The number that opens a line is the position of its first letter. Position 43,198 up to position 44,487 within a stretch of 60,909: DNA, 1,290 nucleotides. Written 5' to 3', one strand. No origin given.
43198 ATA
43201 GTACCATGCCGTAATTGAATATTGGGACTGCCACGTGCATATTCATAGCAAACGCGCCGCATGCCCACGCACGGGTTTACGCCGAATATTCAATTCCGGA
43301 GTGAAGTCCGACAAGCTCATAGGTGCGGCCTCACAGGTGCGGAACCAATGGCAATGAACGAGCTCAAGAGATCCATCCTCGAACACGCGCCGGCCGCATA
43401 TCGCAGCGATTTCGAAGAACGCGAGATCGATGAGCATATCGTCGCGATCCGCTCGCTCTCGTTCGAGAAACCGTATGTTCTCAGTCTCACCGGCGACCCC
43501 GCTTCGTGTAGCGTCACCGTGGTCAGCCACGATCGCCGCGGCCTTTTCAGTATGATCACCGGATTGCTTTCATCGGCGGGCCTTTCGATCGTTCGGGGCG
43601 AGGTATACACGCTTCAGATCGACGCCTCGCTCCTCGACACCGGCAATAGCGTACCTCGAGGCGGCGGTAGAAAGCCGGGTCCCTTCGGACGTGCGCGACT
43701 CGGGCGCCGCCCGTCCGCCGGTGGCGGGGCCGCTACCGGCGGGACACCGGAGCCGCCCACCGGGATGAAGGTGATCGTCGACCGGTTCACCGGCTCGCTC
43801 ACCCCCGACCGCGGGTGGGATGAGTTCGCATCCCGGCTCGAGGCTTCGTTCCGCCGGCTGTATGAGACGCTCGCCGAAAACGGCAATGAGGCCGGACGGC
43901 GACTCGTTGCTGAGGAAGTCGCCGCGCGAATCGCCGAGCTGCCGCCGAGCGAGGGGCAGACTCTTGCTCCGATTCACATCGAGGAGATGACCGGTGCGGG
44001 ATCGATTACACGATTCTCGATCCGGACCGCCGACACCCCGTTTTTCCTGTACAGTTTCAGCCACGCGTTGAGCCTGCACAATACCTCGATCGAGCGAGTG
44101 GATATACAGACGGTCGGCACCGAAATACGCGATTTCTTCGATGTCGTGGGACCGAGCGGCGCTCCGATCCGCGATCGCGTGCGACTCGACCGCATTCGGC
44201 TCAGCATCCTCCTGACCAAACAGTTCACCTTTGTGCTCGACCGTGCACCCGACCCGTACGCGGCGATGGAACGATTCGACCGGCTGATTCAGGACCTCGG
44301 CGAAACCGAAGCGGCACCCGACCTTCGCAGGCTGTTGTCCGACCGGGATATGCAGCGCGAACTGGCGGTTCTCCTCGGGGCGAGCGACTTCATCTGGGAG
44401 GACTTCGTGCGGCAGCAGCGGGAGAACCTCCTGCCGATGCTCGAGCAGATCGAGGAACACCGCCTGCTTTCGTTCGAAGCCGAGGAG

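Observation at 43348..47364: GlnE carrying N-terminal tandem ACT domains (GlnD-like sensor fused to the glutamine synthetase adenylyltransferase)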

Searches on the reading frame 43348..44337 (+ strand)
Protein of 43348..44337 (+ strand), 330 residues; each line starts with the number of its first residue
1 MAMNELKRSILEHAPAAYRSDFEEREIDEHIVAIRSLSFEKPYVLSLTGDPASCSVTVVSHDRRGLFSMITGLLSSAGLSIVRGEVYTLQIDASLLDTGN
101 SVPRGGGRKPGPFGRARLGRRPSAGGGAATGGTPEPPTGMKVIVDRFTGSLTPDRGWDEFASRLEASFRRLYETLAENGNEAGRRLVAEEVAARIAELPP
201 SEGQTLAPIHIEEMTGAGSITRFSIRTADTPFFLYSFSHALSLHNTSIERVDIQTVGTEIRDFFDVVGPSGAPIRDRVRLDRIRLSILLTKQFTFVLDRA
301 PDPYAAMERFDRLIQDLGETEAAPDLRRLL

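Call 16: search_solved_structures(query=window:43348-44337:+, max_evalue=10, show_alignments=2)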
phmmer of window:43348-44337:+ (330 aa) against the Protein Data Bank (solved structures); distinct sequences matched with E-value up to 10: 2.
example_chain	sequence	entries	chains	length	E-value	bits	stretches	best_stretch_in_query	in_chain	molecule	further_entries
9tzg_A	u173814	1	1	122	1.2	11.7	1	149-208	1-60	tRNA threonylcarbamoyladenosine dehydratase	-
9ot9_A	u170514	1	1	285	8.6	8.8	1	98-159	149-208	Galectin-3,FN3con-7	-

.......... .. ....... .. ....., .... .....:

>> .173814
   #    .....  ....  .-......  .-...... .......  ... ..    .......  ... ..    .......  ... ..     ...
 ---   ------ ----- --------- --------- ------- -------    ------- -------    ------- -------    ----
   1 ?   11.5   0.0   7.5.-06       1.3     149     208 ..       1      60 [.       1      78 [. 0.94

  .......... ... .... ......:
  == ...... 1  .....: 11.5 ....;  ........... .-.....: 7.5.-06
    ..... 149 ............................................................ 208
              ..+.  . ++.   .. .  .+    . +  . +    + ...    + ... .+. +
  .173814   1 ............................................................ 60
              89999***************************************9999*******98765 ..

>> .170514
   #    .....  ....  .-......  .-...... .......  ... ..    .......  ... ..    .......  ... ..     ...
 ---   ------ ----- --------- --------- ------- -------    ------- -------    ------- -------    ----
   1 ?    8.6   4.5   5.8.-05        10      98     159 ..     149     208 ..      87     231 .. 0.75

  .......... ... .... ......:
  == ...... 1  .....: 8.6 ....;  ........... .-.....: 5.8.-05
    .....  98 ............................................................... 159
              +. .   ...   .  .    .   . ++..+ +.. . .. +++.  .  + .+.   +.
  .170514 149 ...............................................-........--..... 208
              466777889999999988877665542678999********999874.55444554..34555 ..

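Call 23: predict_structure(alignment_id=A1)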
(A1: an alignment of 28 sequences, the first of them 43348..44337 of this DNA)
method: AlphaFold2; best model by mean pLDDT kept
length: 330 residues; sequences in the alignment: 28
mean_pLDDT: 86.4   pTM: 0.84
mean pLDDT of the five models: 86.4, 85.6, 85.3, 84.0, 83.9
residues with pLDDT >= 90: 239; 70-90: 37; 50-70: 22; < 50: 32
segments of 3 or more residues with pLDDT < 50: 105-112, 114-136
pLDDT, mean of each block of 10 residues (from residue 1): 90 93 97 94 97 97 95 96 96 78 49 45 45 52 97 91 98 96 97 94 79 85 93 92 93 93 95 93 93 91 95 89 66
secondary structure, 60 per line:
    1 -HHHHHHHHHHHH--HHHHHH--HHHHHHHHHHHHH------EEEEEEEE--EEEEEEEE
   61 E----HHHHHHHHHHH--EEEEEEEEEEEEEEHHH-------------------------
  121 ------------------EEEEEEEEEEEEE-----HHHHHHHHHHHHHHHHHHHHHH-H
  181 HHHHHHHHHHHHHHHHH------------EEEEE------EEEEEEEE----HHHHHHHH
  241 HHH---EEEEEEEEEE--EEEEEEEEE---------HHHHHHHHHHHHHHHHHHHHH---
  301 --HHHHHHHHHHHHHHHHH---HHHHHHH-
elements in order: H2-13 H16-21 H24-36 E43-50 E53-61 H66-76 E79-92 E139-151 H157-178 H180-197 E210-214 E221-228 H233-243 E247-256 E259-267 H277-297 H303-319 H323-329

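Call 28: fold_search(model_id=the predicted structure, library=pdb)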
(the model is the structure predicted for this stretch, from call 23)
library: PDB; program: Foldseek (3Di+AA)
matches with E <= 10: 862; with E <= 0.001: 2
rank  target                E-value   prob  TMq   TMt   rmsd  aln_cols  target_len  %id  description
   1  7jsr_B                1.1e-04  0.92  0.19  0.05  24.0       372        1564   11  Crystal structure of the large glutamate dehydrogenase composed of 180 kDa subunits from Mycobacterium smegmatis (released 2021-06-09)
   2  7jsr_A                1.2e-04  0.96  0.20  0.06  22.4       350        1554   11  Crystal structure of the large glutamate dehydrogenase composed of 180 kDa subunits from Mycobacterium smegmatis (released 2021-06-09)
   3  9hv0                  4.2e-03  0.93  0.27  0.09  18.0       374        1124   11  CryoEM map of the large glutamate dehydrogenase composed of 180 kDa subunits from Mycobacterium smegmatis obtained in th (released 2026-01-14)
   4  9hv5                  1.2e-02  0.92  0.29  0.09  17.7       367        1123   11  CryoEM map of the large glutamate dehydrogenase composed of 180 kDa subunits from Mycobacterium smegmatis obtained in th (released 2026-01-14)
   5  8yqu_C                1.2e-02  0.54  0.21  0.20  17.3       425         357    8  African swine fever virus RNA Polymerase-M1249L complex1 (released 2024-11-06)
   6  9hv6                  1.4e-02  0.87  0.30  0.10  17.5       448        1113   11  CryoEM map of the large glutamate dehydrogenase composed of 180 kDa subunits from Mycobacterium smegmatis obtained in th (released 2026-01-14)
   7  2zho_C                2.1e-02  0.63  0.17  0.31  15.5       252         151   13  Crystal structure of the regulatory subunit of aspartate kinase from Thermus thermophilus (ligand free form) (released 2009-02-17)
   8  7dhq_A                2.6e-02  0.72  0.22  0.32  15.7       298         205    7  Structure of Halothiobacillus neapolitanus Microcompartments Protein CsoS1D (released 2021-08-25)
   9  6uw0_A                3.2e-02  0.14  0.14  0.15  21.6       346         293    9  Engineered variant of I-OnuI meganuclease with improved thermostability and fully altered specificity targeting choler (released 2019-12-18)
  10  8yqt_C                3.5e-02  0.33  0.20  0.19  17.8       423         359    7  African swine fever virus RNA Polymerase-M1249L complex2 (released 2024-11-06)
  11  1sc6_B                4.4e-02  0.84  0.17  0.15  17.1       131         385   11  Crystal Structure of W139G D-3-Phosphoglycerate dehydrogenase complexed with NAD+ (released 2005-02-22)
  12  9xy2_A                4.4e-02  0.13  0.14  0.15  21.7       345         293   10  One of a series of engineered variants of I-OnuI meganuclease targeting altered DNA target sequence (released 2025-09-10)
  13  9q7v_A                4.6e-02  0.08  0.11  0.12  22.1       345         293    9  One of a series of engineered variants of I-OnuI meganuclease targeting altered DNA target sequence (released 2025-09-10)
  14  7dhq_C                5.4e-02  0.69  0.23  0.34  14.6       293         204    6  Structure of Halothiobacillus neapolitanus Microcompartments Protein CsoS1D (released 2021-08-25)
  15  5l39_A                6.0e-02  0.30  0.18  0.25  18.8       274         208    7  The structure of the fused permuted hexameric shell protein MSM0275 from the RMM microcompartment (released 2016-12-14)
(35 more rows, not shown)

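Call 42: search_protein_representatives(alignment_id=A1)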
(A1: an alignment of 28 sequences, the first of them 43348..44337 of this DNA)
Query: 28 sequences, 303 profile positions. Proteins with E-value up to 0.001 (for the whole library): 4424; up to 1e-10: 1494; up to 1e-30: 288. The best 150 are listed.
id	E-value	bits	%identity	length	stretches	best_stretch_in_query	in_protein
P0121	1.5e-103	362.7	-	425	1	8-303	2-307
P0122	6.2e-100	350.8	-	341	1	4-303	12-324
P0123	1.2e-98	346.5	-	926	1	2-303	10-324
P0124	2.1e-98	345.8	-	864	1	4-303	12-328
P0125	2.7e-98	345.4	-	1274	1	3-303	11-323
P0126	2.9e-97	342.0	-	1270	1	5-303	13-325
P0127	1.3e-96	339.9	-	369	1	4-298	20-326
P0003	2.5e-96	338.9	-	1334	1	11-303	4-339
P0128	1.4e-95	336.5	-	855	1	3-303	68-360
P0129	7.2e-95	334.2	-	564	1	8-303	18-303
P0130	1.1e-94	333.5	-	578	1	12-302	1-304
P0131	1.3e-94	333.3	-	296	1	2-273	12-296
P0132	6.3e-94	331.1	-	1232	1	5-303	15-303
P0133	7.9e-94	330.7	-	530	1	3-302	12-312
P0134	1.1e-92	327.0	-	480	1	4-303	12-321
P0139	3.6e-89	315.5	-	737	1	3-298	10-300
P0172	1.1e-76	274.4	-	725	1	5-303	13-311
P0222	2.6e-57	210.9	-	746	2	5-296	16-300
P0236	3.2e-53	197.4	-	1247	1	14-292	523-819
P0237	3.2e-53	197.4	-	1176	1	14-294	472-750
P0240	9.3e-53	195.9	-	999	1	12-294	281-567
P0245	2.1e-52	194.7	-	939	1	10-295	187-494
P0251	1.1e-51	192.3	-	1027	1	9-294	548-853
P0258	2.3e-50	188.0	-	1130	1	21-294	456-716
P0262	1.1e-49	185.8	-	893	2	7-294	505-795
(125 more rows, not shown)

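Call 43: search_protein_families(library=pfam, proteins=[P0236, P0237, P0251, P0262, P0240, P0245, P0139, P0172, P0222, P0258], max_evalue=0.001)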
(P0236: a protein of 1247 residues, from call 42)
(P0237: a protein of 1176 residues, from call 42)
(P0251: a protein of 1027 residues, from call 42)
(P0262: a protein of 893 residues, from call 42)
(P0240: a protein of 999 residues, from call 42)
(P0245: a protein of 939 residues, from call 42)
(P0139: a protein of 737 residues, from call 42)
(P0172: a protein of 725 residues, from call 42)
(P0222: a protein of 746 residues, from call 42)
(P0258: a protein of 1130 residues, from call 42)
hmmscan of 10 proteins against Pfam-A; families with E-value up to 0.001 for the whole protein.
P0236 (1247 aa): 6 families
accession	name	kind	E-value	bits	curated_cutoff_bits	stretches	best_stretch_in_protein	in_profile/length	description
PF03710.21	GlnE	-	2.3e-101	338.9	24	2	100-343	3-251/252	Glutamate-ammonia ligase adenylyltransferase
PF08335.16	GlnD_UR_UTase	-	1.6e-43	148.5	21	2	363-503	2-139/141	GlnD PII-uridylyltransferase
PF10335.14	DUF294_C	-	1.2e-07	32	22.5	0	371-457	25-106/145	Putative nucleotidyltransferase substrate binding domain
PF24931.1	ACT_ACR9_3rd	-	8.2e-07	29.4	27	1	710-784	2-77/98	ACR9-like, ACT-like domain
PF01842.31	ACT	-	8.5e-07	29.1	27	1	721-769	1-51/66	ACT domain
PF03445.19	DUF294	-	1.4e-06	28.6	21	0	200-262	16-79/138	Putative nucleotidyltransferase DUF294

P0237 (1176 aa): 4 families
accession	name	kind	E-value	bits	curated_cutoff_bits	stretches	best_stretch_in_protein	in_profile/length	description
PF03710.21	GlnE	-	7.3e-101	337.2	24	2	60-289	3-249/252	Glutamate-ammonia ligase adenylyltransferase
PF08335.16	GlnD_UR_UTase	-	2.5e-37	128.4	21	2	312-452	3-140/141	GlnD PII-uridylyltransferase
PF24931.1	ACT_ACR9_3rd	-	1.2e-05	25.7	27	1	639-713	2-77/98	ACR9-like, ACT-like domain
PF03445.19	DUF294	-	0.00028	21.2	21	0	148-225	16-98/138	Putative nucleotidyltransferase DUF294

P0251 (1027 aa): 4 families
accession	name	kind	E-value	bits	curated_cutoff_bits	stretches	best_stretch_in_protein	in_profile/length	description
PF03710.21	GlnE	-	1.3e-68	231.6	24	2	100-322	2-249/252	Glutamate-ammonia ligase adenylyltransferase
PF08335.16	GlnD_UR_UTase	-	2e-27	96.4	21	1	360-481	25-136/141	GlnD PII-uridylyltransferase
PF24931.1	ACT_ACR9_3rd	-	4.2e-08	33.6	27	1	741-816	1-77/98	ACR9-like, ACT-like domain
PF01842.31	ACT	-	5.4e-07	29.7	27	1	753-803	1-53/66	ACT domain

P0262 (893 aa): 3 families
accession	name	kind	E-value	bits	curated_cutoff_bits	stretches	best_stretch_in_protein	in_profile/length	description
PF03710.21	GlnE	-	9.7e-50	169.7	24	1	108-338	9-251/252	Glutamate-ammonia ligase adenylyltransferase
PF08335.16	GlnD_UR_UTase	-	3.1e-24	86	21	1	362-492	6-138/141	GlnD PII-uridylyltransferase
PF24931.1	ACT_ACR9_3rd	-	0.00016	22.1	27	1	684-759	2-78/98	ACR9-like, ACT-like domain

P0240 (999 aa): 4 families
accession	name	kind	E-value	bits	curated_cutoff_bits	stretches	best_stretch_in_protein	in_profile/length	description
PF03710.21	GlnE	-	9.3e-42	143.6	24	1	583-830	2-248/252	Glutamate-ammonia ligase adenylyltransferase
PF08335.16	GlnD_UR_UTase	-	2.5e-13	50.7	21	1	849-988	2-137/141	GlnD PII-uridylyltransferase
PF24931.1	ACT_ACR9_3rd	-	3.2e-06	27.5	27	1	456-532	2-79/98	ACR9-like, ACT-like domain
PF01842.31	ACT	-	1.6e-05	25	27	0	467-518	1-54/66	ACT domain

P0245 (939 aa): 5 families
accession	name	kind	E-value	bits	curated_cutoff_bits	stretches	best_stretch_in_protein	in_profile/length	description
PF08335.16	GlnD_UR_UTase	-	1.9e-41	141.8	21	2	29-164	11-136/141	GlnD PII-uridylyltransferase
PF03710.21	GlnE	-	1.4e-39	136.5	24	1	510-763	3-248/252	Glutamate-ammonia ligase adenylyltransferase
PF24931.1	ACT_ACR9_3rd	-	4.1e-08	33.6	27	1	382-456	2-77/98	ACR9-like, ACT-like domain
PF10335.14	DUF294_C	-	2.2e-05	24.7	22.5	0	73-137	58-124/145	Putative nucleotidyltransferase substrate binding domain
PF01842.31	ACT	-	6.6e-05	23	27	0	394-443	2-53/66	ACT domain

P0139 (737 aa): 2 families
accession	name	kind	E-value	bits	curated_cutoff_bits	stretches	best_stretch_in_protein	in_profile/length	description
PF03710.21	GlnE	-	1.8e-43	149.2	24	1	308-560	2-250/252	Glutamate-ammonia ligase adenylyltransferase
PF08335.16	GlnD_UR_UTase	-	4.1e-16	59.7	21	1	584-723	12-138/141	GlnD PII-uridylyltransferase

P0172 (725 aa): 2 families
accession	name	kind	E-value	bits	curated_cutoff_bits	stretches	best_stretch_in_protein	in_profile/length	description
PF03710.21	GlnE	-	1.6e-23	83.8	24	1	319-548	3-251/252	Glutamate-ammonia ligase adenylyltransferase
PF08335.16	GlnD_UR_UTase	-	2.1e-13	50.9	21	1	568-708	13-138/141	GlnD PII-uridylyltransferase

P0222 (746 aa): 2 families
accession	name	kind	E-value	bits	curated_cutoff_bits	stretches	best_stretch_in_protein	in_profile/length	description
PF03710.21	GlnE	-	3e-46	158.3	24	1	315-564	3-251/252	Glutamate-ammonia ligase adenylyltransferase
PF08335.16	GlnD_UR_UTase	-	9.1e-16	58.6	21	1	598-718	26-131/141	GlnD PII-uridylyltransferase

P0258 (1130 aa): 6 families
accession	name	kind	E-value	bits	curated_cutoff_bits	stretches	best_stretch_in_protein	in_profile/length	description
PF03710.21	GlnE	-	4.5e-91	305.2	24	2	52-276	2-250/252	Glutamate-ammonia ligase adenylyltransferase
PF08335.16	GlnD_UR_UTase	-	4.4e-41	140.7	21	2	297-433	2-138/141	GlnD PII-uridylyltransferase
PF01842.31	ACT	-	5.2e-07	29.8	27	0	616-666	1-53/66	ACT domain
PF10335.14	DUF294_C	-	8.4e-07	29.3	22.5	0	304-391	24-106/145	Putative nucleotidyltransferase substrate binding domain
PF24931.1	ACT_ACR9_3rd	-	1.2e-05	25.7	27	1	605-679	2-77/98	ACR9-like, ACT-like domain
PF03445.19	DUF294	-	5e-05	23.6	21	0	136-213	18-100/138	Putative nucleotidyltransferase DUF294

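Call 53: find_related_loci(query=A1, collection=genome_contigs, flank=10000)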
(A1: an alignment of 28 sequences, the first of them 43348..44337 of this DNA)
Query A1 (330 aa) in genome_contigs; peptide patterns used: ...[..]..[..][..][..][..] (x = any residue, [..] = any of these).
310 stretches matched a pattern; 293 encode a relative of the query (tblastn E <= 1e-3); the best 80 are kept; 80 distinct loci.
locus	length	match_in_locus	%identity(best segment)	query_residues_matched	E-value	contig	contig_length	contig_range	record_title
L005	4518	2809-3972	48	3-319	5e-89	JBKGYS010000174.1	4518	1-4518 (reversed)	MAG: Spirochaetales bacterium isolate C1M08_9 NODE_15526_length_4518_cov_5.290388, whole genome shotgun sequence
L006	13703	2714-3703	46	4-330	2e-74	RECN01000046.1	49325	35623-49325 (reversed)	MAG: Spirochaetaceae bacterium isolate DLM2.Bin42 NODE_600_length_49325_cov_10.6553, whole genome shotgun sequence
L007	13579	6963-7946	46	6-330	6e-74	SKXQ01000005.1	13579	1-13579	MAG: Spirochaetaceae bacterium isolate CSSed162cmB_249 CSSed16-2cmB-13986, whole genome shotgun sequence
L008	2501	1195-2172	45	9-330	8e-73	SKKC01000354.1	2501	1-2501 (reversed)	MAG: Spirochaetales bacterium isolate CSSed162cmA_133 CSSed16-2cmA-263558, whole genome shotgun sequence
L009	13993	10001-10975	45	10-330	5e-70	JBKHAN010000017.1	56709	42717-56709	MAG: Spirochaetaceae bacterium isolate D1M01_18 NODE_449_length_56709_cov_7.268613, whole genome shotgun sequence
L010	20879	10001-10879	37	9-316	1e-52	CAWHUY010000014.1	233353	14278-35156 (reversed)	MAG: uncultured Spirochaetota bacterium isolate MFD02416.bin.2.175 genome assembly, contig: contig_49356, whole genome s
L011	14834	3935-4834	35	5-319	3e-52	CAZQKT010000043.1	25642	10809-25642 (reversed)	MAG TPA_asm: uncultured Spirochaetales bacterium isolate binchicken_co8_381 genome assembly, contig: NODE_2771_length_25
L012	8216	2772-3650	38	9-316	8e-52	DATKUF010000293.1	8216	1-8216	MAG TPA_asm: Spirochaetia bacterium isolate SMAG_U14100 k141_1089272, whole genome shotgun sequence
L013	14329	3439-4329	38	11-330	1e-51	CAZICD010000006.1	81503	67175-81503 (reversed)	MAG TPA_asm: uncultured Spirochaetaceae bacterium isolate SRP332253_co1_186 genome assembly, contig: NODE_273_length_815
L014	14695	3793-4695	35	8-319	8e-51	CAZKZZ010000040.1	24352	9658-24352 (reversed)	MAG TPA_asm: uncultured Spirochaetales bacterium isolate SRP332253_co1_263 genome assembly, contig: NODE_3125_length_243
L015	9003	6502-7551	35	4-317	2e-50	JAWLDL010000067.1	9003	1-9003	MAG: Spirochaetia bacterium isolate 20BLK6-1.bin.106 NODE_8907_length_9003_cov_4.427111, whole genome shotgun sequence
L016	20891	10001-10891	39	11-330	4e-50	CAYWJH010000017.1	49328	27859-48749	MAG TPA_asm: uncultured Spirochaetaceae bacterium isolate binchicken_co8_335 genome assembly, contig: NODE_645_length_49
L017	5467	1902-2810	34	5-319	6e-50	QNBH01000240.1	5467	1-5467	MAG: Spirochaetes bacterium isolate B32_G16 B32_Guay16_scaffold_16039, whole genome shotgun sequence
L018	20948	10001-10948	36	10-317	2e-49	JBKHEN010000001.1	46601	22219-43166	MAG: Spirochaetaceae bacterium isolate D1M05_16 NODE_252_length_46601_cov_46.857861, whole genome shotgun sequence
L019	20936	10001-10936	37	5-317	1e-49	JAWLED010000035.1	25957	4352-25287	MAG: Spirochaetia bacterium isolate 20BLK6-1.bin.42 NODE_1685_length_25957_cov_19.062224, whole genome shotgun sequence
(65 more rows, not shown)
